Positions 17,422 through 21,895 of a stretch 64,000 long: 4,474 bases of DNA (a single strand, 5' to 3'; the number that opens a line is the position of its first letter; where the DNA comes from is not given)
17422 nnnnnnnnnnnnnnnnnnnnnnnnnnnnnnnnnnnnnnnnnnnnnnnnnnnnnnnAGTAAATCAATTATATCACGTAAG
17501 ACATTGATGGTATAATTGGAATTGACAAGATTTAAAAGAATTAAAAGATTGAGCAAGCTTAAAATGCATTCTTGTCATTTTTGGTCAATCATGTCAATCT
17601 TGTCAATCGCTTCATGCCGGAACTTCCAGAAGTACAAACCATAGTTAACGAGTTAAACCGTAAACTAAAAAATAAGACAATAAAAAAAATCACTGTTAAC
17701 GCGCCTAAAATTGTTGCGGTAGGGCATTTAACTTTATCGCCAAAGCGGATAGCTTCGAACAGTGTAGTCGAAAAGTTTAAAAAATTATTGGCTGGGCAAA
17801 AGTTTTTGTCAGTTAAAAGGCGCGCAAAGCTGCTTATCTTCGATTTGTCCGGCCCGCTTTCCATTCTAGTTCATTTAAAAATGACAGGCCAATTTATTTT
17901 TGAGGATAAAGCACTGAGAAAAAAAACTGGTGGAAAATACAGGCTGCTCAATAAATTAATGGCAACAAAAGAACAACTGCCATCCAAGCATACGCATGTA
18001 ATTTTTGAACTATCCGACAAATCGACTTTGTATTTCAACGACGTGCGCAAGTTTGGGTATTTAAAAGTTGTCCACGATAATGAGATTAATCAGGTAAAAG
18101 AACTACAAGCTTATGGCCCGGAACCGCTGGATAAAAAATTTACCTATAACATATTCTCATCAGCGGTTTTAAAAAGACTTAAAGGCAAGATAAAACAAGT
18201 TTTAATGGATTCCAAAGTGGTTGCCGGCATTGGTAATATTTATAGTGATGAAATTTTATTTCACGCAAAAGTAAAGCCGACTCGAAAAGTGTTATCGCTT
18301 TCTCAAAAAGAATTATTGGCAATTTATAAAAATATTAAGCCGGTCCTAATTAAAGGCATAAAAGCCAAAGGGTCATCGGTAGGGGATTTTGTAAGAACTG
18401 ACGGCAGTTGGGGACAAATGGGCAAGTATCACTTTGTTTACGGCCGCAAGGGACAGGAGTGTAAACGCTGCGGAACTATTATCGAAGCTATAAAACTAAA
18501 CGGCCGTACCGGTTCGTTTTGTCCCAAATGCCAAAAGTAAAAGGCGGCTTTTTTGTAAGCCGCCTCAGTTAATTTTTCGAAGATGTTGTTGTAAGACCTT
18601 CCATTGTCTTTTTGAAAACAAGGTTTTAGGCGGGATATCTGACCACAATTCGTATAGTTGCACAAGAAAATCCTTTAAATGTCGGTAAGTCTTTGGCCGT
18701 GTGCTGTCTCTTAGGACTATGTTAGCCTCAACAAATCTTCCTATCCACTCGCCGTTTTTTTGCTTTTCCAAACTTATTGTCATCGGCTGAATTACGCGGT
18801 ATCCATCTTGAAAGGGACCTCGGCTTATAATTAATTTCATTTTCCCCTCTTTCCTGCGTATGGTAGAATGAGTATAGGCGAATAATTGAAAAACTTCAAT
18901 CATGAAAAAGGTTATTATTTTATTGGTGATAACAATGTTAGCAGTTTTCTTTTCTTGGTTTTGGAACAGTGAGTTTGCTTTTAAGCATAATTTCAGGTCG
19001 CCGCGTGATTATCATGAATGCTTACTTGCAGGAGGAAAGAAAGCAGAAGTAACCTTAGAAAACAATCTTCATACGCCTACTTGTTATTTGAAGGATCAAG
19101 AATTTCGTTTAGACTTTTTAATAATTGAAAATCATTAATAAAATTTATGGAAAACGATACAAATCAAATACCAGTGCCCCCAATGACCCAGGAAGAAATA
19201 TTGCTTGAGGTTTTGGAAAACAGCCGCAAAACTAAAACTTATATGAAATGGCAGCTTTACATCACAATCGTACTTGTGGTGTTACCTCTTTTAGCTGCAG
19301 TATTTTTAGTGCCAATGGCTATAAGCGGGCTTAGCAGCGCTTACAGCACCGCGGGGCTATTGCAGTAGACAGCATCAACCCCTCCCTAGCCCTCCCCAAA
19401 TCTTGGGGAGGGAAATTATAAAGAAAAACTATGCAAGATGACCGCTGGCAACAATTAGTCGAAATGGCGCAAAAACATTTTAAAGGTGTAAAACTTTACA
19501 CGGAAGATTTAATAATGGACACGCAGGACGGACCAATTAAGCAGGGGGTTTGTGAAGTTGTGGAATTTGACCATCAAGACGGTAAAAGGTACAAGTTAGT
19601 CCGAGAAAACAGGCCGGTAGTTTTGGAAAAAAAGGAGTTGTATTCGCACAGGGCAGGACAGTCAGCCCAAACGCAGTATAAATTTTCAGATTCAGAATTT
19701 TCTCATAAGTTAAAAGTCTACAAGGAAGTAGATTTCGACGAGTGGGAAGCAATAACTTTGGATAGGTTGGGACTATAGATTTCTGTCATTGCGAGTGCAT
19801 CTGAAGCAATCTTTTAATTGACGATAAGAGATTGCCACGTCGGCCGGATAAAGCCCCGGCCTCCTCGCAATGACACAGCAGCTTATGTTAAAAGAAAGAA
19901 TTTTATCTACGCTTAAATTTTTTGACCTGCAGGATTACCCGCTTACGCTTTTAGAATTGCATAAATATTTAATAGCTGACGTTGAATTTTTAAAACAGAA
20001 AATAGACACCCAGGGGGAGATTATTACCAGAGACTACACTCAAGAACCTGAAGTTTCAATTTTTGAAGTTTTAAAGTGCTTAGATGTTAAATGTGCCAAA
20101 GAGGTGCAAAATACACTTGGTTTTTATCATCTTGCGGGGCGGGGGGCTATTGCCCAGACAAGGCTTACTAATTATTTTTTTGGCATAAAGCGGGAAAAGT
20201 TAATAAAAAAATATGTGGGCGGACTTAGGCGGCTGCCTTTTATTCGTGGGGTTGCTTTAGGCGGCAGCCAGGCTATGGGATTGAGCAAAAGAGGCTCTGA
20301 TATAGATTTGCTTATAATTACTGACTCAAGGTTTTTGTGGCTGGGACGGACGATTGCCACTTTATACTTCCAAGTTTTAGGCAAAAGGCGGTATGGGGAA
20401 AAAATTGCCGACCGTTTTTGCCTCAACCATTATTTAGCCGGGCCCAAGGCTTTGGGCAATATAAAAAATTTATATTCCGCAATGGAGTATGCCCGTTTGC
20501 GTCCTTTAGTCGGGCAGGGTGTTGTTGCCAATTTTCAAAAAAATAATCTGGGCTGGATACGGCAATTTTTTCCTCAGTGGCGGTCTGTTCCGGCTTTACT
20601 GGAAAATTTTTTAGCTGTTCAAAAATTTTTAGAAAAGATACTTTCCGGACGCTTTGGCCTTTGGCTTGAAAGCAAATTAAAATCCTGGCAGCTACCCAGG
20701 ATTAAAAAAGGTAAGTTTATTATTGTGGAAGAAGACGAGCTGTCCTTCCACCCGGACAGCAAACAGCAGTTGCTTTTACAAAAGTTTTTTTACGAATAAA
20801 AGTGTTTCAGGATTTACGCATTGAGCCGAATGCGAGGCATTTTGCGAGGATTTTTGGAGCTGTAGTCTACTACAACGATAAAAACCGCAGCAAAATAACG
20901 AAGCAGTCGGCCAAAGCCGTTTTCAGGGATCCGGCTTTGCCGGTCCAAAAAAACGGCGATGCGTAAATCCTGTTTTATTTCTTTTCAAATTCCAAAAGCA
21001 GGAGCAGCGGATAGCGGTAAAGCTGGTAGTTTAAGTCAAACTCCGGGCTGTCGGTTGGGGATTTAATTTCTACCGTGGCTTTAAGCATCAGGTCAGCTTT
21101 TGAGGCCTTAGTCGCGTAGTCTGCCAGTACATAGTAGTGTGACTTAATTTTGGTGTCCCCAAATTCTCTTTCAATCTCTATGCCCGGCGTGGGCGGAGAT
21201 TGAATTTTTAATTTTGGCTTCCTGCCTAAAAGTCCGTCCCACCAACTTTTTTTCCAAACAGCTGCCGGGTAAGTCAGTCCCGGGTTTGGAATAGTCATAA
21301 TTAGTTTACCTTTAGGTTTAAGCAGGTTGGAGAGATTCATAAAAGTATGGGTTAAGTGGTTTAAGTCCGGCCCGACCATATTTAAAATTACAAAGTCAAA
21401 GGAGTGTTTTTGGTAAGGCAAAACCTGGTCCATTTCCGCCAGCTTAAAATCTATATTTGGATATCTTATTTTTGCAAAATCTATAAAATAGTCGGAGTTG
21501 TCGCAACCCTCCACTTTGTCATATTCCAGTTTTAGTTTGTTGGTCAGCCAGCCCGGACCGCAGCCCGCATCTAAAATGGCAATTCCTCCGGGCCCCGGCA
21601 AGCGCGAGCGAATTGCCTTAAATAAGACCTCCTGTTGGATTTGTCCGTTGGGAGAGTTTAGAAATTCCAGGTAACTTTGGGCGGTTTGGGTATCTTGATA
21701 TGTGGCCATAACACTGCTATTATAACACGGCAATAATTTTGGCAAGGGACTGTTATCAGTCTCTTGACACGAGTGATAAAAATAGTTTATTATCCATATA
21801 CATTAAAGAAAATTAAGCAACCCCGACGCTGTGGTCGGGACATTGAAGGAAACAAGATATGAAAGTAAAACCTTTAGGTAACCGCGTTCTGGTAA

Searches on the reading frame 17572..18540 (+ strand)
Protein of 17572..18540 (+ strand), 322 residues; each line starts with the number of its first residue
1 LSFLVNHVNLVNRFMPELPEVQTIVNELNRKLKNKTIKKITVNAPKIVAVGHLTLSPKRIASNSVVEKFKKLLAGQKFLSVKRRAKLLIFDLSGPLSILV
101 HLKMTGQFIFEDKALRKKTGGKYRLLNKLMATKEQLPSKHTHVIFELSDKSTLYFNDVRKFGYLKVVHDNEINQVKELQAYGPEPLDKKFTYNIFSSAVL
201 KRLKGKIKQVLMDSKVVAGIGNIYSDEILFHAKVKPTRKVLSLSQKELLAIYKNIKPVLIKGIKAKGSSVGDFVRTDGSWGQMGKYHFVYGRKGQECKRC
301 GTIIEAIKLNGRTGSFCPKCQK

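Call 54: search_protein_families(library=pfam, proteins=[window:17572-18540:+], max_evalue=0.0001)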
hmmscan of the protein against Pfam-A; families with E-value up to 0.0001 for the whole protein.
window:17572-18540:+ (322 aa): 3 families
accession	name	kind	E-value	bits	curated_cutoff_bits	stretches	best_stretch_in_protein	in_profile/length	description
PF01149.29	Fapy_DNA_glyco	-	3.9e-31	108.5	25.5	1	15-163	1-116/117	Formamidopyrimidine-DNA glycosylase N-terminal domain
PF06831.19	H2TH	-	6.9e-25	87.3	34.7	1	182-271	2-90/93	Formamidopyrimidine-DNA glycosylase H2TH domain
PF06827.20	zf-FPG_IleRS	-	7.1e-09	35.8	21.3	1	294-322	1-29/30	Zinc finger found in FPG and IleRS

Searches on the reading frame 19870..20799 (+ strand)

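Call 54: search_protein_families(library=pfam, proteins=[window:19870-20799:+], max_evalue=0.0001)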
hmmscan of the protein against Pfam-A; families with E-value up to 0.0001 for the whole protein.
window:19870-20799:+ (309 aa): 1 family
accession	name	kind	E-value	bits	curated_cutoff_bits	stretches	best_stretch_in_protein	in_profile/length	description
PF01909.29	NTP_transf_2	-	1.6e-06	28.8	21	1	119-154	8-43/93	Nucleotidyltransferase domain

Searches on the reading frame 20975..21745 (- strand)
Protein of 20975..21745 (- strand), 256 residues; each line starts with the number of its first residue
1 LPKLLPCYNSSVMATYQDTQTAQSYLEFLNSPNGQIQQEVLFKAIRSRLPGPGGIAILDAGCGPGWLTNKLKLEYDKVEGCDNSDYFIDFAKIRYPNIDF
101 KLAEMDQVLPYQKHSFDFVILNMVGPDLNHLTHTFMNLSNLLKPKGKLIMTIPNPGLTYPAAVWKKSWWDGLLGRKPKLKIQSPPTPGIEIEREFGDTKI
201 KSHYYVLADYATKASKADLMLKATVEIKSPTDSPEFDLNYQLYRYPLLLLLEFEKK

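Call 54: search_protein_families(library=pfam, proteins=[window:20975-21745:-], max_evalue=0.0001)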
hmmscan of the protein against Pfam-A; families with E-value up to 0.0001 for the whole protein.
window:20975-21745:- (256 aa): 6 families
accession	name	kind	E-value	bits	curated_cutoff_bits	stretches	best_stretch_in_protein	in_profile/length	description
PF08241.18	Methyltransf_11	-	2.9e-13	50.7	21.2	1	58-150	1-95/95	Methyltransferase domain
PF13649.12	Methyltransf_25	-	8.8e-13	49.2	27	1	57-146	1-97/97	Methyltransferase domain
PF13847.12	Methyltransf_31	-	2.3e-11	44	27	1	54-154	4-113/145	Methyltransferase domain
PF13489.12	Methyltransf_23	-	1.9e-10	41.1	27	1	44-170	11-134/164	Methyltransferase domain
PF08242.18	Methyltransf_12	-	7.8e-07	30.2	30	1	58-148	1-98/98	Methyltransferase domain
PF05175.20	MTS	-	6.1e-05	23.2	23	1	55-161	33-148/170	Methyltransferase small domain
